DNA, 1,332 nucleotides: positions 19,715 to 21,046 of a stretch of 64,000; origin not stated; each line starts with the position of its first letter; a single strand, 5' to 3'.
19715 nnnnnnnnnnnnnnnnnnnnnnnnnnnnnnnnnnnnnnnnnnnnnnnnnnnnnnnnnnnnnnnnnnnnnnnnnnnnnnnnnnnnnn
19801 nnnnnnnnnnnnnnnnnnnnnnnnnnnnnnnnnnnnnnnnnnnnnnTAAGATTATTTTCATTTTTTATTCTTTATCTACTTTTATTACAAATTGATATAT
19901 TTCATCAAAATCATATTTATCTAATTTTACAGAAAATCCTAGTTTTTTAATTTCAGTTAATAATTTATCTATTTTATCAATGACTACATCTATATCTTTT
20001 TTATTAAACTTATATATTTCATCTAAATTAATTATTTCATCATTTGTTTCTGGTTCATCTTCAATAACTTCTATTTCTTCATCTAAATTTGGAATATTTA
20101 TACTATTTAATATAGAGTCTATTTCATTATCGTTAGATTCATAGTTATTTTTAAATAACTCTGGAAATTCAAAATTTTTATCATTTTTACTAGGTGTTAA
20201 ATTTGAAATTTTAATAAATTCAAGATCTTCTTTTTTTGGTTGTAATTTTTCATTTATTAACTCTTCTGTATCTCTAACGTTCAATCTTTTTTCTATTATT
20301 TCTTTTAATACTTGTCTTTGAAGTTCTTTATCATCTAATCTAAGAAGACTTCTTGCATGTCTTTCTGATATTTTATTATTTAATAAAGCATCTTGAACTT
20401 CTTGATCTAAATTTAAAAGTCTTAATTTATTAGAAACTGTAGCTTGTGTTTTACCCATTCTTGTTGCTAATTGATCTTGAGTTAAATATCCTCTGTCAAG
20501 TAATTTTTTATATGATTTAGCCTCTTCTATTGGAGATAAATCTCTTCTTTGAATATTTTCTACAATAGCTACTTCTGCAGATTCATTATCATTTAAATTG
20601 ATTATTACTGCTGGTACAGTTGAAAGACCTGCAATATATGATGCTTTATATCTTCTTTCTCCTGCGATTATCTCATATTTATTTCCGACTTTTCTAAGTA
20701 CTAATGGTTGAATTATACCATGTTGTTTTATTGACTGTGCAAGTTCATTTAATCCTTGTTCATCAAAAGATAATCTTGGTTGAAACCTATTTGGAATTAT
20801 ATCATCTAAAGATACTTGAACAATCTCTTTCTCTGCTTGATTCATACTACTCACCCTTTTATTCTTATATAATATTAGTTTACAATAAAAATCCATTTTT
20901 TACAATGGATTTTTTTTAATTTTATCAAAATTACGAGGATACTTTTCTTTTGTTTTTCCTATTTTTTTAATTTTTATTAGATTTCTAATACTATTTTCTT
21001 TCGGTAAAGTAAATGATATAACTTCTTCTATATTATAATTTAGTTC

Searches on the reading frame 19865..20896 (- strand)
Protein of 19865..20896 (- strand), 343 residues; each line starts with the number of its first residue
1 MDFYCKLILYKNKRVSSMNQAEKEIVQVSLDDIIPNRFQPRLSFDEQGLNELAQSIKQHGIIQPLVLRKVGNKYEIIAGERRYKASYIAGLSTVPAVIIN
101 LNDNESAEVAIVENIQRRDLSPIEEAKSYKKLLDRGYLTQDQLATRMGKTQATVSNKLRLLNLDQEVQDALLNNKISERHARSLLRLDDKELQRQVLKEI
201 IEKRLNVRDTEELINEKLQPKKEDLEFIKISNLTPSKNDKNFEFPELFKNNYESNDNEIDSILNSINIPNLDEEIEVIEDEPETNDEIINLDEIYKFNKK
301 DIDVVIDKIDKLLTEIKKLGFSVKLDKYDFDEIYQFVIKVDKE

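Call 8: search_protein_families(library=pfam, proteins=[window:19865-20896:-])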
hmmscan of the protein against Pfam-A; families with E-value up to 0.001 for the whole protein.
window:19865-20896:- (343 aa): 2 families
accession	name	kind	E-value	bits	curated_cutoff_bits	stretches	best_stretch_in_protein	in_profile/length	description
PF17762.8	HTH_ParB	-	5.2e-36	123.3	22.6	1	119-217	2-100/102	ParB HTH domain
PF02195.25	ParB_N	-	8.9e-33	112.7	26.3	1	24-116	2-95/95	ParB N-terminal domain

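Call 11: search_protein_families(library=ncbifam, proteins=[window:19865-20896:-])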
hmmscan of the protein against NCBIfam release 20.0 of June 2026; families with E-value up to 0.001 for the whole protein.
window:19865-20896:- (343 aa): 7 families
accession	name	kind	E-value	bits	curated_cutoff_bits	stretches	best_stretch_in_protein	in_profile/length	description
TIGR04285.1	nucleoid_noc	exception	1.7e-87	293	315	1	24-223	1-200/255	nucleoid occlusion protein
TIGR00180.1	parB_part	domain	2.7e-52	177.2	58.45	1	23-201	3-186/186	ParB/RepB/Spo0J family partition protein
TIGR03734.1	PRTRC_parB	hypoth_equivalog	7e-37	127.2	278.6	1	39-216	7-188/555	PRTRC system ParB family protein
TIGR03454.1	partition_RepB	equivalog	6.3e-18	65.2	201.5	1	21-159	60-199/325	plasmid partitioning protein RepB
NF010406.0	PRK13832.1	subfamily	3.4e-14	52.3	640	1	45-203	25-185/578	plasmid partitioning protein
NF010440.0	PRK13866.1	equivalog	4.4e-08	32.6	522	1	38-139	78-182/336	plasmid partitioning protein RepB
NF053625.1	SerKinSerKArch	equivalog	0.0002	20.6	380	0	43-105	29-94/244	ADP-dependent L-serine kinase SerK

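Call 12: search_solved_structures(query=window:19865-20896:-, show_alignments=4)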
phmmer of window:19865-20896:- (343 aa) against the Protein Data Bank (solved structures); distinct sequences matched with E-value up to 0.001: 14.
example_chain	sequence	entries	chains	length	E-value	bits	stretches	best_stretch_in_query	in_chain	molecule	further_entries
7nfu_A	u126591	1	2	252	1.9e-64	221.5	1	13-219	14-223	Nucleoid occlusion protein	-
7ng0_A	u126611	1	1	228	1.5e-63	218.5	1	24-219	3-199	Nucleoid occlusion protein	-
7ol9_A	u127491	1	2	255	3e-55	191.3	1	19-219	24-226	Nucleoid occlusion protein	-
1vz0_A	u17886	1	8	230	7.1e-52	180.2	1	25-218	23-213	Chromosome-partitioning protein Spo0J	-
7bnk_A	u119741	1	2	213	8.7e-50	173.3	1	25-224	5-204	ParB family protein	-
6sdk_A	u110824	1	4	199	4.1e-49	171.1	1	25-216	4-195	Stage 0 sporulation protein J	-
7bnr_A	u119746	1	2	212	5.4e-49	170.7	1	26-224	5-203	ParB family protein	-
7o0n_A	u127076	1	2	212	5.5e-49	170.7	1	25-224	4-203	ParB family protein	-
4umk_A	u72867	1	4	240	1.4e-48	169.3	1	22-216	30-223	PROBABLE CHROMOSOME-PARTITIONING PROTEIN PARB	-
6t1f_A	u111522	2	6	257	8.6e-37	130.6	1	34-215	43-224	Chromosome-partitioning protein ParB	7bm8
6y93_A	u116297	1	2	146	1.9e-30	109.8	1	105-219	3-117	Nucleoid occlusion protein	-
6s6h_A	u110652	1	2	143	8.1e-18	68.3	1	108-215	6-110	Chromosome-partitioning protein ParB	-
8qa8_A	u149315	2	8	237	1.6e-13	54.2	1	26-179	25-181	Transcriptional repressor protein KorB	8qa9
1r71_A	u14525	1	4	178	7.9e-07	32.2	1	82-196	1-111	Transcriptional repressor protein korB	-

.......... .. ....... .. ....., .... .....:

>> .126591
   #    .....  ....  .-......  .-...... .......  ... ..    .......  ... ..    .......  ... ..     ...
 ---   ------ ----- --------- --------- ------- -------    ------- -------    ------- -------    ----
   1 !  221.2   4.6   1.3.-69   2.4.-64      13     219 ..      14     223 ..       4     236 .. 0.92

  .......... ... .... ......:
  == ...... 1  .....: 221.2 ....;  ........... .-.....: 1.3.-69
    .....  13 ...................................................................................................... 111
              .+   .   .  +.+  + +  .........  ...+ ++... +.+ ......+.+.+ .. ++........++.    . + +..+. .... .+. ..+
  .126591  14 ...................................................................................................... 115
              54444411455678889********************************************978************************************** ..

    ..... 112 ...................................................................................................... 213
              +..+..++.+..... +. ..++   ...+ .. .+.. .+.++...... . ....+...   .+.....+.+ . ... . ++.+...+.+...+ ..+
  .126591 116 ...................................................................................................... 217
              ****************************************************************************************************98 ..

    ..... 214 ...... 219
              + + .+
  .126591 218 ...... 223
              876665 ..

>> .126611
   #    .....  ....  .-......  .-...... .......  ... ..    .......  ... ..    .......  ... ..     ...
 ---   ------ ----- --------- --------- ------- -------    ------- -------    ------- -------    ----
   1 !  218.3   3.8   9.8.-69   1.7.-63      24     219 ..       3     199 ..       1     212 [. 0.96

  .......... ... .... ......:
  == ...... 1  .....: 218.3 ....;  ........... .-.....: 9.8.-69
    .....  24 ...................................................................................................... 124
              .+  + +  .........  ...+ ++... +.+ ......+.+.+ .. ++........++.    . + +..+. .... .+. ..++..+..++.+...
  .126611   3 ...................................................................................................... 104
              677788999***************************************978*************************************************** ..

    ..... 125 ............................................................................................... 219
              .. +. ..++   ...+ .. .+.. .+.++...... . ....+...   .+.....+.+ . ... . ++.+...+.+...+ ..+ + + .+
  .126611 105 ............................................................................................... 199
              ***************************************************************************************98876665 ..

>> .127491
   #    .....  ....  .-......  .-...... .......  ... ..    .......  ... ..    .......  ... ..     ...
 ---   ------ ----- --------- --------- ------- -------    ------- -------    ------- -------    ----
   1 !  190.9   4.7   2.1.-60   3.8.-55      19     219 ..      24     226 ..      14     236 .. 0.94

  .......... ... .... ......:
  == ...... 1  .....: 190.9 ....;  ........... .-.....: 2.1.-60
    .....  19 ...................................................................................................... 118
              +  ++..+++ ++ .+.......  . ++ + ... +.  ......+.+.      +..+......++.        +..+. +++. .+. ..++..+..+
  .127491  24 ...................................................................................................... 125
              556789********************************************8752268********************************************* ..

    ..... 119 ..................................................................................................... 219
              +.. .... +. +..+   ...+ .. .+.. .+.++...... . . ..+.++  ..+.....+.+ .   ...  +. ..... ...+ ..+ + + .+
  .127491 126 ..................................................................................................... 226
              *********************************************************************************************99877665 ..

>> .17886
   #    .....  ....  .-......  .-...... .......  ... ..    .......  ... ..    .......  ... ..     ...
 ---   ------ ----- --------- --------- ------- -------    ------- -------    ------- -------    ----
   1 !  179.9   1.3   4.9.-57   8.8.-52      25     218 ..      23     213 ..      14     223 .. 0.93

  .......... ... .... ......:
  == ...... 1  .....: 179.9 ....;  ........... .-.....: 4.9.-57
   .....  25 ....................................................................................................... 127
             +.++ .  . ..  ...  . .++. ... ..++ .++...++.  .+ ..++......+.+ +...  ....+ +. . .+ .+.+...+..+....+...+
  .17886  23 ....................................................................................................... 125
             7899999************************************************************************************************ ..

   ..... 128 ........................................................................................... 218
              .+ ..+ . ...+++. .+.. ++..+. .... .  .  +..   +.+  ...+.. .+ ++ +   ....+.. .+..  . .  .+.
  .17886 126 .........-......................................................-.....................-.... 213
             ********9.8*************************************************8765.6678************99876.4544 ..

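Call 14: find_encoding_contigs(protein=window:19865-20896:-, flank=10000, max_places=6)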
Protein window:19865-20896:- (343 aa): no gene with exactly this product is on record in the collection.

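Call 15: find_encoding_contigs(protein=window:19865-20845:-, flank=10000, max_places=6)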
Protein window:19865-20845:- (326 aa): 7 contigs read that carry it; 3 places shown.
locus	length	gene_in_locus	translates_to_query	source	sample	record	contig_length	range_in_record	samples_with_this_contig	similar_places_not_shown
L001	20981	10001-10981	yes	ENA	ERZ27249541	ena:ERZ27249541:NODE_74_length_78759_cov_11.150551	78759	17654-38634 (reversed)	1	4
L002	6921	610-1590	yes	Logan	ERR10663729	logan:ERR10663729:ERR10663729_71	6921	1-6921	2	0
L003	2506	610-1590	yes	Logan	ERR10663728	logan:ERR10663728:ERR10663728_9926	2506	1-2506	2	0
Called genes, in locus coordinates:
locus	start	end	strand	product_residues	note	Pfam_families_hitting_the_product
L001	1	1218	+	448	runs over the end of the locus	PF10396:TrmE_N, PF12631:MnmE_helical, PF00009:GTP_EFTU (faint), PF01926:MMR_HSR1, PF02421:FeoB_N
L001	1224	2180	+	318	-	PF01210:NAD_Gly3P_dh_N, PF02558:ApbA (weak), PF03807:F420_oxidored (weak), PF07479:NAD_Gly3P_dh_C, PF20618:GPD_NAD_C_bact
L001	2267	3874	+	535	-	PF15418:DUF4625 (faint), PF16403:Bact_surface_Ig-like (weak)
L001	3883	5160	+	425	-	PF03062:MBOAT, PF13813:MBOAT_2 (weak)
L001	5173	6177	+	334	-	PF27429:LB_356 (faint)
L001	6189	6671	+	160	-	-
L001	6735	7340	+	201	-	-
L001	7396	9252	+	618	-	PF00890:FAD_binding_2 (faint), PF01134:GIDA, PF07992:Pyr_redox_2 (weak), PF21680:GIDA_C_1st, PF13932:SAM_GIDA_C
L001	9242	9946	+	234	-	PF02527:GidB, PF05175:MTS (weak), PF13649:Methyltransf_25 (weak), PF13847:Methyltransf_31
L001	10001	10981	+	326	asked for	PF02195:ParB_N, PF17762:HTH_ParB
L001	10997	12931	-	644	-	PF00912:Transgly, PF00905:Transpeptidase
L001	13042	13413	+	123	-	-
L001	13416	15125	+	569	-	PF03485:Arg_tRNA_synt_N, PF00750:tRNA-synt_1d, PF05746:DALR_1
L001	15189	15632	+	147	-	-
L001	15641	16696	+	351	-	PF03462:PCRF, PF00472:RF-1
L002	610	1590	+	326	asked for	PF02195:ParB_N, PF17762:HTH_ParB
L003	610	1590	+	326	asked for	PF02195:ParB_N, PF17762:HTH_ParB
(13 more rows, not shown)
